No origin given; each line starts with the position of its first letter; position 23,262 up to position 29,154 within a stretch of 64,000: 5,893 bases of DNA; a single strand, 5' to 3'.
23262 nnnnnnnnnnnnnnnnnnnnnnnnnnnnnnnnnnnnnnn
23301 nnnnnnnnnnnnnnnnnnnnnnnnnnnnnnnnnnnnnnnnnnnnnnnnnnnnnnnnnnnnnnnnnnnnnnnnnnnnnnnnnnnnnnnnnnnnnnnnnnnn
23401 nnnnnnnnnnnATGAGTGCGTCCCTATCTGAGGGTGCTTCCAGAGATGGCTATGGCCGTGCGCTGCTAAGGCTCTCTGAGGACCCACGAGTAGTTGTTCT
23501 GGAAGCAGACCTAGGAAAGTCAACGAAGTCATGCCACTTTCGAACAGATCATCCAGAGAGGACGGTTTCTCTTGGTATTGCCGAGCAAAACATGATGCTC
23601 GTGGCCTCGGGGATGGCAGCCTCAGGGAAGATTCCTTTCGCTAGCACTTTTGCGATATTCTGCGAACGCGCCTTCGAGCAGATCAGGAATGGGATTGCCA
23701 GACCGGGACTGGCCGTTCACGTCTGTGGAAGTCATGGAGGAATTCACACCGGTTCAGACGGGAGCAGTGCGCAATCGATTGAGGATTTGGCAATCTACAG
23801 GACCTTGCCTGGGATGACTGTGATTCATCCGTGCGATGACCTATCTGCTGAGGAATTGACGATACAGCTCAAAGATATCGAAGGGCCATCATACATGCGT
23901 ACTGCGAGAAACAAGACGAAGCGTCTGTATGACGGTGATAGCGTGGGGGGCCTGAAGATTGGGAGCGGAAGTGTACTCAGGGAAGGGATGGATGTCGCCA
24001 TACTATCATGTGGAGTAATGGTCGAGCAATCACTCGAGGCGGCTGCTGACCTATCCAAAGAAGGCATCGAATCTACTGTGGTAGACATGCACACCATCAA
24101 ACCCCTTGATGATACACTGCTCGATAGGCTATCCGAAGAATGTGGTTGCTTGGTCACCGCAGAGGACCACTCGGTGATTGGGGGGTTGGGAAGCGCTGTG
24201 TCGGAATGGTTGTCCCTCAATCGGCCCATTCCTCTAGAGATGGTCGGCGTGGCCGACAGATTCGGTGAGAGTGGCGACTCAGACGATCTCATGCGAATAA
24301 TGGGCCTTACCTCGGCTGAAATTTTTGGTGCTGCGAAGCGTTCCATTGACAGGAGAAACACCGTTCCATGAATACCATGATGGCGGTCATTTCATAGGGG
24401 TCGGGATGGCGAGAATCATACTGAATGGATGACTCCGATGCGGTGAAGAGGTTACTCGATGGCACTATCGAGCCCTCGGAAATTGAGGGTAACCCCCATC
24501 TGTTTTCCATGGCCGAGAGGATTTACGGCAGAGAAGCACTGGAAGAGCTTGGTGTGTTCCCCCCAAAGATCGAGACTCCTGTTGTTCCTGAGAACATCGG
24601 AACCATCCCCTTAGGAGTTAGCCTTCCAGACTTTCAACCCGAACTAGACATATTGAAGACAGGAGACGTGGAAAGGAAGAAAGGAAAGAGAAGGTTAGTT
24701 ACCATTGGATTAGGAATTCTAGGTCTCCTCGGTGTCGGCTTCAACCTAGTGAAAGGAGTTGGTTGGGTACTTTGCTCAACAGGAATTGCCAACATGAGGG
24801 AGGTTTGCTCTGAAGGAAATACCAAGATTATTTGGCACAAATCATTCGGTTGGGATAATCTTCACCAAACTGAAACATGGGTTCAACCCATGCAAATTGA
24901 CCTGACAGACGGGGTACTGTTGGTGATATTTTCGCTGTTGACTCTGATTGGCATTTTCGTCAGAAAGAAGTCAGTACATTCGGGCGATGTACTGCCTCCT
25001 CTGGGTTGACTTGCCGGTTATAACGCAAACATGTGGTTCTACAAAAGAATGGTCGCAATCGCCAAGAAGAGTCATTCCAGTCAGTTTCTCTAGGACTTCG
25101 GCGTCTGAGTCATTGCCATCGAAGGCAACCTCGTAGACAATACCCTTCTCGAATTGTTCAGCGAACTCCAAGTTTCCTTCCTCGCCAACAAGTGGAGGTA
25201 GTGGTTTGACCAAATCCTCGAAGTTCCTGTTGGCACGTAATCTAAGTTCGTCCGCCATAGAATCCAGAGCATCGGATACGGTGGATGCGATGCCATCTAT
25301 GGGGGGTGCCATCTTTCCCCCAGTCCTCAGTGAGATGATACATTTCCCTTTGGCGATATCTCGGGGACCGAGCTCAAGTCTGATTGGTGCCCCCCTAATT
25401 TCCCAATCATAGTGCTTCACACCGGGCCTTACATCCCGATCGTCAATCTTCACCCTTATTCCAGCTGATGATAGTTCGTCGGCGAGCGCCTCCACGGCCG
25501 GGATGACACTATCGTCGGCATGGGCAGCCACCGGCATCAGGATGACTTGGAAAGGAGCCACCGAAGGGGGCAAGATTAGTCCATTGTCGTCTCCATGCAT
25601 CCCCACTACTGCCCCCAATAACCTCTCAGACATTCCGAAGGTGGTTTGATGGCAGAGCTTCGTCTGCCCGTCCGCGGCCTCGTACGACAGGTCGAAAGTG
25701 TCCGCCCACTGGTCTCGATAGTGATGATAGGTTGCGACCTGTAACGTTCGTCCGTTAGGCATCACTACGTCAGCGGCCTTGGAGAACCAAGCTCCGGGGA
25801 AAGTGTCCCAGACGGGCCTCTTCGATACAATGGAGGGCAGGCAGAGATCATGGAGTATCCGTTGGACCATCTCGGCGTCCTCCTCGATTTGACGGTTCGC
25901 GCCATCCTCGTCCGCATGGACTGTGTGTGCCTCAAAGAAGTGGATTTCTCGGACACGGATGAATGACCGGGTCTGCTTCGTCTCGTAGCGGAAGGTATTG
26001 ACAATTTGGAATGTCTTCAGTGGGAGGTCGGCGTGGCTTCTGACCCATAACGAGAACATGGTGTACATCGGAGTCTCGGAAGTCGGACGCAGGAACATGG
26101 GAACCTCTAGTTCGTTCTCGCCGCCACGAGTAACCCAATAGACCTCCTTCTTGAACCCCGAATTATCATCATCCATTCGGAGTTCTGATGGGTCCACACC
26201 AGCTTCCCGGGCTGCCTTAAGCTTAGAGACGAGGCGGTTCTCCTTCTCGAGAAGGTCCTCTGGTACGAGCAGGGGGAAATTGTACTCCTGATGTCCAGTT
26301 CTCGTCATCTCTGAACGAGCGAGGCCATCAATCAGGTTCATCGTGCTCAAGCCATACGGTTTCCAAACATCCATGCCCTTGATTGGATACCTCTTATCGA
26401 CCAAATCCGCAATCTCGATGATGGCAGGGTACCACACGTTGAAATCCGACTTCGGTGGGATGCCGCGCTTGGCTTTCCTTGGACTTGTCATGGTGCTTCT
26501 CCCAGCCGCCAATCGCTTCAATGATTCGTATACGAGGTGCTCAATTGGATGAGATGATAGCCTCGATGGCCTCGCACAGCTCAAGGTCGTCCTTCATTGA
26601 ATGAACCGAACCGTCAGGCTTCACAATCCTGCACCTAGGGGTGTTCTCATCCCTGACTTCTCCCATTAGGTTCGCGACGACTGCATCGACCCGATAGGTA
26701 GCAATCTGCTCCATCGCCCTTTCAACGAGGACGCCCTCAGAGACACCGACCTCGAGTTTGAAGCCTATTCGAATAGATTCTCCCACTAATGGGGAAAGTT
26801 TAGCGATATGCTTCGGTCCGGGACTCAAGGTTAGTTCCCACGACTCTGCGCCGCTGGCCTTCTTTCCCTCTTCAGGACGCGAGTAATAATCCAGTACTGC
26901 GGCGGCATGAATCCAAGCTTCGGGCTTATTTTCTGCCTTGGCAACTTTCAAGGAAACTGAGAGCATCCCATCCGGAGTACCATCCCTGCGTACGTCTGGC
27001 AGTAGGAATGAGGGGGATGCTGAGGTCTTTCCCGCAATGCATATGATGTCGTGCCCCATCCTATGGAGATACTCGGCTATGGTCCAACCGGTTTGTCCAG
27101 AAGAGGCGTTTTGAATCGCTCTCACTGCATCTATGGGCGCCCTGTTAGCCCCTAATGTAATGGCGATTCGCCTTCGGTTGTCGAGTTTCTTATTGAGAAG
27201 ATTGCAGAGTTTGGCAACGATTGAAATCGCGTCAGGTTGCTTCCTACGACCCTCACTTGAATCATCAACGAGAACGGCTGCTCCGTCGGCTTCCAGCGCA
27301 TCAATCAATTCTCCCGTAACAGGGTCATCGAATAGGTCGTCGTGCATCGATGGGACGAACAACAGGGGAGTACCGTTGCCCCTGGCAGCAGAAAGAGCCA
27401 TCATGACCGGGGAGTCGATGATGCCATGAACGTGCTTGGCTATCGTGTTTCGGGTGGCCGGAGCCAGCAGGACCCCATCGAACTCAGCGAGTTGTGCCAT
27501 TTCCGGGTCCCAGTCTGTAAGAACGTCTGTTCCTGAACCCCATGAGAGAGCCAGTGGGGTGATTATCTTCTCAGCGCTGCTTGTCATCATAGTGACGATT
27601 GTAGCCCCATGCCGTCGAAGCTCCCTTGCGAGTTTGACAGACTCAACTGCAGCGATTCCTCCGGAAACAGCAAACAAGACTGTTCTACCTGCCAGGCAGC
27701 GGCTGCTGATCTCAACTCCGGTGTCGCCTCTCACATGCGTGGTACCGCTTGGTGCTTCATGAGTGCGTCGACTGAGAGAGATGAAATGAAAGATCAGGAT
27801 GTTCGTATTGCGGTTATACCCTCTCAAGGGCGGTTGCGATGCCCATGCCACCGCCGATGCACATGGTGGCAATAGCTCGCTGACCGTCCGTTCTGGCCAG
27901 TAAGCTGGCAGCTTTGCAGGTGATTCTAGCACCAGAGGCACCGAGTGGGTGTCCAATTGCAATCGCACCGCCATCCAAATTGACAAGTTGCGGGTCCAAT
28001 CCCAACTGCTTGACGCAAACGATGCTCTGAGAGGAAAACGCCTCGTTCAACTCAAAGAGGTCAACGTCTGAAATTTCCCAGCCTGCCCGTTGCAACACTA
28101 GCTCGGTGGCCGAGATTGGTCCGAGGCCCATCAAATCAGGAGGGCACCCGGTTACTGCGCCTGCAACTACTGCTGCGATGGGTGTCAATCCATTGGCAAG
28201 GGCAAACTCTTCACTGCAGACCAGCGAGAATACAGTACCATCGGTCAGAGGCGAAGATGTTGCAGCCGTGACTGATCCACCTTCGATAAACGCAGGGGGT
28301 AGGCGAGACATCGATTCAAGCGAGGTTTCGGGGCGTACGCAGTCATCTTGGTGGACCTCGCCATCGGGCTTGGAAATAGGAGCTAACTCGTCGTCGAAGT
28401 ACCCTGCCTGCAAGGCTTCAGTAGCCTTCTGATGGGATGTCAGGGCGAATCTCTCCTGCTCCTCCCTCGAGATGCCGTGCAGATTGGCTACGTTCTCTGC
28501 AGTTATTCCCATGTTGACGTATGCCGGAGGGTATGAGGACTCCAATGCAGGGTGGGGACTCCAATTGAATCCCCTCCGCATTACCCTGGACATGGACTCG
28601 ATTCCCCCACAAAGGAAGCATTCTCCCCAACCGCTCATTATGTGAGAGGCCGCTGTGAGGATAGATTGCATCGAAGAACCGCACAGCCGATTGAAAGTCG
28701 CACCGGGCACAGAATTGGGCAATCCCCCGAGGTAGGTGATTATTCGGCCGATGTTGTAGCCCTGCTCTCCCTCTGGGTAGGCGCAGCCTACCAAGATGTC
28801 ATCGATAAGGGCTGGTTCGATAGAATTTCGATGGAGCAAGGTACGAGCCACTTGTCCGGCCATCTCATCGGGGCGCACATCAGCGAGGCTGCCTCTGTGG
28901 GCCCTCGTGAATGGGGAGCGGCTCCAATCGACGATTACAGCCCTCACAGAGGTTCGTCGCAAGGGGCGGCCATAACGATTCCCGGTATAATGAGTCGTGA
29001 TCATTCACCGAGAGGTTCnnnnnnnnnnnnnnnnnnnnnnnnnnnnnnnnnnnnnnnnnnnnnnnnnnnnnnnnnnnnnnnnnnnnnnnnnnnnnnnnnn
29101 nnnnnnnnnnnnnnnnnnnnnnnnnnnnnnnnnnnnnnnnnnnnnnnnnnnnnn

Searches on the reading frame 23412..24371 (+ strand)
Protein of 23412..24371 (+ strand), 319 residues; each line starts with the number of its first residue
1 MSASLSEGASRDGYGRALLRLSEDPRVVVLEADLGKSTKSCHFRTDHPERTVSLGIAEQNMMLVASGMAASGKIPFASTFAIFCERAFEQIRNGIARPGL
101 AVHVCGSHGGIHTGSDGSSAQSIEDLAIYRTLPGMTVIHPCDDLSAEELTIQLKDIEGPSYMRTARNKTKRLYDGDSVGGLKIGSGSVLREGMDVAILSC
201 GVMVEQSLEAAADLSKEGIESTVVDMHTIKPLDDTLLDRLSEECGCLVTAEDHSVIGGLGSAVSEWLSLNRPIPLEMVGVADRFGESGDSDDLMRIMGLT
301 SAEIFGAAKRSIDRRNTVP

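Call 18: search_protein_families(library=pfam, proteins=[window:23412-24371:+], max_evalue=0.001)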
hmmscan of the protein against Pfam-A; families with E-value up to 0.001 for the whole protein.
window:23412-24371:+ (319 aa): 3 families
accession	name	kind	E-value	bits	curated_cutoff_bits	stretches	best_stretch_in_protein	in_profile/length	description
PF02779.29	Transket_pyr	-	6.1e-34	117.6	27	1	11-169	6-172/174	Transketolase, pyrimidine binding domain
PF02780.25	Transketolase_C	-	4.5e-28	98.1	25.9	1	185-304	2-124/124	Transketolase, C-terminal domain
PF22613.1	Transketolase_C_1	-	8.2e-06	26.4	27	1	192-300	11-113/113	Transketolase-like TK C-terminal domain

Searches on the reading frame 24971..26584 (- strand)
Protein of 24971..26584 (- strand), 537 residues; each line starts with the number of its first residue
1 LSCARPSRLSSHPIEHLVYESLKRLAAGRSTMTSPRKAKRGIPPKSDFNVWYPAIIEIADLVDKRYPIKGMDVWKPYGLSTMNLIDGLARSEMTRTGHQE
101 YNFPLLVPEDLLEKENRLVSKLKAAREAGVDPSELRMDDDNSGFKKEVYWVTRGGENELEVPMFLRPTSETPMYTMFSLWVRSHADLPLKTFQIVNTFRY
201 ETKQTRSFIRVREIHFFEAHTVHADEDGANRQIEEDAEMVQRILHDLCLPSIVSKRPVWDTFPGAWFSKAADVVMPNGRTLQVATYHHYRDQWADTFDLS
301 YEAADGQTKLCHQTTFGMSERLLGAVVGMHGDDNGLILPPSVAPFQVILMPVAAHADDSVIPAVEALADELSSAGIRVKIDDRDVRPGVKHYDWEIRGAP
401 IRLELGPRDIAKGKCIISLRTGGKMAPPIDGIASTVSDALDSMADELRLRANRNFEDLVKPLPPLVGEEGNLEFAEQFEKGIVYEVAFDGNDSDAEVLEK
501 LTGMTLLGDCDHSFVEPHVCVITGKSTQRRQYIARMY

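Call 18: search_protein_families(library=pfam, proteins=[window:24971-26584:-], max_evalue=0.001)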
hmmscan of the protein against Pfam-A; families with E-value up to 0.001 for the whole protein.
window:24971-26584:- (537 aa): 3 families
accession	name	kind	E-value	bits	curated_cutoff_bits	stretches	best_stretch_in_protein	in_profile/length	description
PF00587.30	tRNA-synt_2b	-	1.5e-26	94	29.3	1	157-327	5-176/179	tRNA synthetase class II core domain (G, H, P, S and T)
PF03129.25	HGTP_anticodon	-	1.7e-14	54.2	21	1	346-423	1-77/94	Anticodon binding domain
PF09180.16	ProRS-C_1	-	7.9e-05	23.2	31.5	1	473-537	3-71/71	Prolyl-tRNA synthetase, C-terminal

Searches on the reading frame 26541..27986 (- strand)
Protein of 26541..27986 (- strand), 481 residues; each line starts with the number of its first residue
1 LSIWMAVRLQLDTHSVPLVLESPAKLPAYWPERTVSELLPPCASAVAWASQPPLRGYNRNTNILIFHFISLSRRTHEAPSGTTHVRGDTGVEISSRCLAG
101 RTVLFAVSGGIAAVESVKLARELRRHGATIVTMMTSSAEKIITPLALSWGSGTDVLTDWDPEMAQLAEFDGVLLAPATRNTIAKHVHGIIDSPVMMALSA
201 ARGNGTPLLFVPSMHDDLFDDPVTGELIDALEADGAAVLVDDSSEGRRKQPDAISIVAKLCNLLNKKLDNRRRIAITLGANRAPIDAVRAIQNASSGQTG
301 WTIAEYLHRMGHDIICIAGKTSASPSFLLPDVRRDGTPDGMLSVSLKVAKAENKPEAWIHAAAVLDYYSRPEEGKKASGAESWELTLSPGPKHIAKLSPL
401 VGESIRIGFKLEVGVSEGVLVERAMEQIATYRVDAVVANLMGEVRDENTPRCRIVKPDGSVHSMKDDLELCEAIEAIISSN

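Call 3: search_protein_families(library=pfam, proteins=[window:26541-27986:-], max_evalue=0.01)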
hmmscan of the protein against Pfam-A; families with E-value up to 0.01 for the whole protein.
window:26541-27986:- (481 aa): 2 families
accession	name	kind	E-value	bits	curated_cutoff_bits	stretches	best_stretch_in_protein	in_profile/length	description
PF04127.22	DFP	-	1.1e-25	91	22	1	271-443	3-171/186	DNA/pantothenate metabolism flavoprotein C-terminal domain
PF02441.25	Flavoprotein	-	3.4e-17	63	22.7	1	102-213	2-105/162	Flavoprotein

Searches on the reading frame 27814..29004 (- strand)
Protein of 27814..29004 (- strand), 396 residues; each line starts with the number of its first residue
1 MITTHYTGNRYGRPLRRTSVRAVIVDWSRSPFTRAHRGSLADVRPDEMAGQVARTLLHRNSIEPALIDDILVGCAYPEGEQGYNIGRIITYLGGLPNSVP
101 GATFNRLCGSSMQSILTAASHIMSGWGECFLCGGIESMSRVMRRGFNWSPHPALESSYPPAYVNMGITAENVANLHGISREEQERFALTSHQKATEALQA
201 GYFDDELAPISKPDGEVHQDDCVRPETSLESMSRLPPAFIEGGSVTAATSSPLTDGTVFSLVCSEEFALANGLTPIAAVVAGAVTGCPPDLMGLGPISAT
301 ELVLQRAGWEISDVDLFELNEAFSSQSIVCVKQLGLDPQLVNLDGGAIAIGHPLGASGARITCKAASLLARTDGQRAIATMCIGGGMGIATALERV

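Call 3: search_protein_families(library=pfam, proteins=[window:27814-29004:-], max_evalue=0.01)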
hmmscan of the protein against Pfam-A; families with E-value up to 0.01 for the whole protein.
window:27814-29004:- (396 aa): 3 families
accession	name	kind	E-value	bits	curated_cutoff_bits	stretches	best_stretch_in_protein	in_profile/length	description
PF00108.29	Thiolase_N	-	4e-59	200.5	26.4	1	23-266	2-260/260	Thiolase, N-terminal domain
PF02803.24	Thiolase_C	-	2e-44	150.6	27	1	274-395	2-123/123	Thiolase, C-terminal domain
PF22691.2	Thiolase_C_1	-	0.00037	20.7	28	0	299-336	23-60/144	Thiolase C-terminal domain-like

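Call 37: search_protein_families(library=ncbifam, proteins=[window:27814-29004:-], max_evalue=1e-10)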
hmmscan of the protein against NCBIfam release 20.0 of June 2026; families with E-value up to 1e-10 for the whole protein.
window:27814-29004:- (396 aa): 32 families (the best 25 are shown)
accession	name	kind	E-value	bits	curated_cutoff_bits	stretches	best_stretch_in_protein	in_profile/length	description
TIGR01930.1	AcCoA-C-Actrans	subfamily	2.3e-121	405.4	240.55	1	24-394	1-385/385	acetyl-CoA C-acyltransferase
NF006510.0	PRK08947.1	equivalog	3.8e-116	388.2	519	1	22-396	4-387/387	acetyl-CoA C-acyltransferase FadA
NF005805.0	PRK07661.1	equivalog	4.8e-113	378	633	1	22-395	4-390/391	acetyl-CoA C-acetyltransferase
NF005890.0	PRK07851.1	equivalog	1.2e-112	376.9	580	2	151-396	159-405/406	acetyl-CoA C-acetyltransferase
NF006553.0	PRK09052.1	equivalog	4.4e-107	358.5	567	1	21-396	7-399/399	acetyl-CoA C-acyltransferase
TIGR02445.1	fadA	equivalog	2e-105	352.9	591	1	22-396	2-385/385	acetyl-CoA C-acyltransferase FadA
NF006551.0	PRK09050.1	subfamily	4.3e-100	335.6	605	2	164-396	162-401/401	3-oxoadipyl-CoA thiolase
TIGR02430.1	pcaF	equivalog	6.7e-98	328.3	597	2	164-396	161-400/400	3-oxoadipyl-CoA thiolase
NF005033.0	PRK06445.1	equivalog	9.4e-98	327.9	511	1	22-396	5-395/395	acetyl-CoA C-acetyltransferase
NF006552.0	PRK09051.1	subfamily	1.8e-96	323.8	565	1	23-396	7-395/395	beta-ketothiolase BktB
NF005494.0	PRK07108.1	equivalog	2.5e-95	319.7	615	1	21-394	3-390/392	acetyl-CoA C-acyltransferase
NF006001.0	PRK08131.1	equivalog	4.6e-94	315.6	622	2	164-396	161-400/401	3-oxoadipyl-CoA thiolase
NF006090.0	PRK08242.1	equivalog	4.6e-92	309.2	514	2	21-244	3-229/402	acetyl-CoA C-acetyltransferase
NF004853.0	PRK06205.1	subfamily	6.3e-90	302.1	551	2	164-396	160-403/404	acetyl-CoA C-acetyltransferase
NF042999.1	bketothiol_BktB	equivalog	2.7e-87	293.6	725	1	24-396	7-394/394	beta-ketothiolase BktB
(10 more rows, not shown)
